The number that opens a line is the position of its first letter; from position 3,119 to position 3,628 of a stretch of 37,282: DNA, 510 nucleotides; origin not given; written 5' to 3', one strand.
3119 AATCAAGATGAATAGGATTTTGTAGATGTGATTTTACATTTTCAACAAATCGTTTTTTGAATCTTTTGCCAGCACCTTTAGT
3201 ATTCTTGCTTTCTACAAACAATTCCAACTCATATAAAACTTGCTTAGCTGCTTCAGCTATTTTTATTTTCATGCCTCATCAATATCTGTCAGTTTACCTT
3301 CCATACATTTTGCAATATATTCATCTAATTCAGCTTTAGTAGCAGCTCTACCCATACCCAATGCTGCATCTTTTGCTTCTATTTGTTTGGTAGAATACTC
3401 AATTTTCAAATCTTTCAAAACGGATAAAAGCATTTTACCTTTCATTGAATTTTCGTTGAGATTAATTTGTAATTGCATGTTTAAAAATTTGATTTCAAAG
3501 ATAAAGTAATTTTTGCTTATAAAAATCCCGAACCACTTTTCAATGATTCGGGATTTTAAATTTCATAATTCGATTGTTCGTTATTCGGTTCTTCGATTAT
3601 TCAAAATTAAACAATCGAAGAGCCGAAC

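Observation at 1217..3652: Cassette-like array: a structured repeat sits directly 3' of each small TA or DUF gene unit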

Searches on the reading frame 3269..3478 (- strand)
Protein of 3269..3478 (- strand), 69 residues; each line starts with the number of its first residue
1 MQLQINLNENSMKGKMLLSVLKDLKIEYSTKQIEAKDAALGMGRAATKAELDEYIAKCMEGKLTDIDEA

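Call 12: search_protein_families(library=pfam, proteins=[window:3269-3478:-], max_evalue=0.01)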
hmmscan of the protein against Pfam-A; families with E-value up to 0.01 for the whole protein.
window:3269-3478:- (69 aa): 0 families

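Call 59: list_cluster_members(proteins=[window:3269-3478:-, window:2991-3272:-, window:2525-2734:-, window:2220-2528:-, window:2039-2185:-, window:1866-2042:-, window:1367-1597:-, window:695-1129:-, window:319-693:+])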
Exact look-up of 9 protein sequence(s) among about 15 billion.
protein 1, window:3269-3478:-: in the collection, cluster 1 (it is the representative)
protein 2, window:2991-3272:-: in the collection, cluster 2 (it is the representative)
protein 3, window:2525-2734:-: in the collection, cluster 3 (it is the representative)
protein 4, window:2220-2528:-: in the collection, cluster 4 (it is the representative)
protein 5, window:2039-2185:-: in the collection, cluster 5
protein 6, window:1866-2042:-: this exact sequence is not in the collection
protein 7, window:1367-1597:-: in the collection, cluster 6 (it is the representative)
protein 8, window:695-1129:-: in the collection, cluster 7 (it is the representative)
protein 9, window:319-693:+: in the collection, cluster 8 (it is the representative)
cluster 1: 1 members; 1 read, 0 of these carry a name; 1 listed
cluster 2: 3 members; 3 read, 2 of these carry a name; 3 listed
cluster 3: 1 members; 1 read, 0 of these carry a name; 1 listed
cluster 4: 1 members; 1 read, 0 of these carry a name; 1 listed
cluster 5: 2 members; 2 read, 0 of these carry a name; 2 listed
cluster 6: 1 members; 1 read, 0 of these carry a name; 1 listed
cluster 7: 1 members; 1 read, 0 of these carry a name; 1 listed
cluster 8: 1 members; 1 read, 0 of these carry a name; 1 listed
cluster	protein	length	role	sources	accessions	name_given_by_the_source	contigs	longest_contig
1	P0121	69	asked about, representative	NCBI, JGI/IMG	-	-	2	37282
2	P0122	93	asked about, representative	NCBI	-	-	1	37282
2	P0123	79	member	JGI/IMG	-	hypothetical protein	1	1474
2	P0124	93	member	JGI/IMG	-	mRNA-degrading endonuclease RelE of RelBE toxin-antitoxin system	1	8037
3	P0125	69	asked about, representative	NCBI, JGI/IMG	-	-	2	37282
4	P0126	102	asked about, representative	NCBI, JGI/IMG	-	-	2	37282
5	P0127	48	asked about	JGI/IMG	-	-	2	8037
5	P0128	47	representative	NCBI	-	-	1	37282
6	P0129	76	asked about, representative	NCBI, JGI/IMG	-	-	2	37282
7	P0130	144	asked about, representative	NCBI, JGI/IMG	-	-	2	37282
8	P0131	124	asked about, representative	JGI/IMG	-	-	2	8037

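Call 78: search_protein_families(library=ncbifam, proteins=[window:3269-3478:-], max_evalue=0.01)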
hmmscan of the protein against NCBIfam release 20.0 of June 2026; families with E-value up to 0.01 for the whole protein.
window:3269-3478:- (69 aa): 0 families
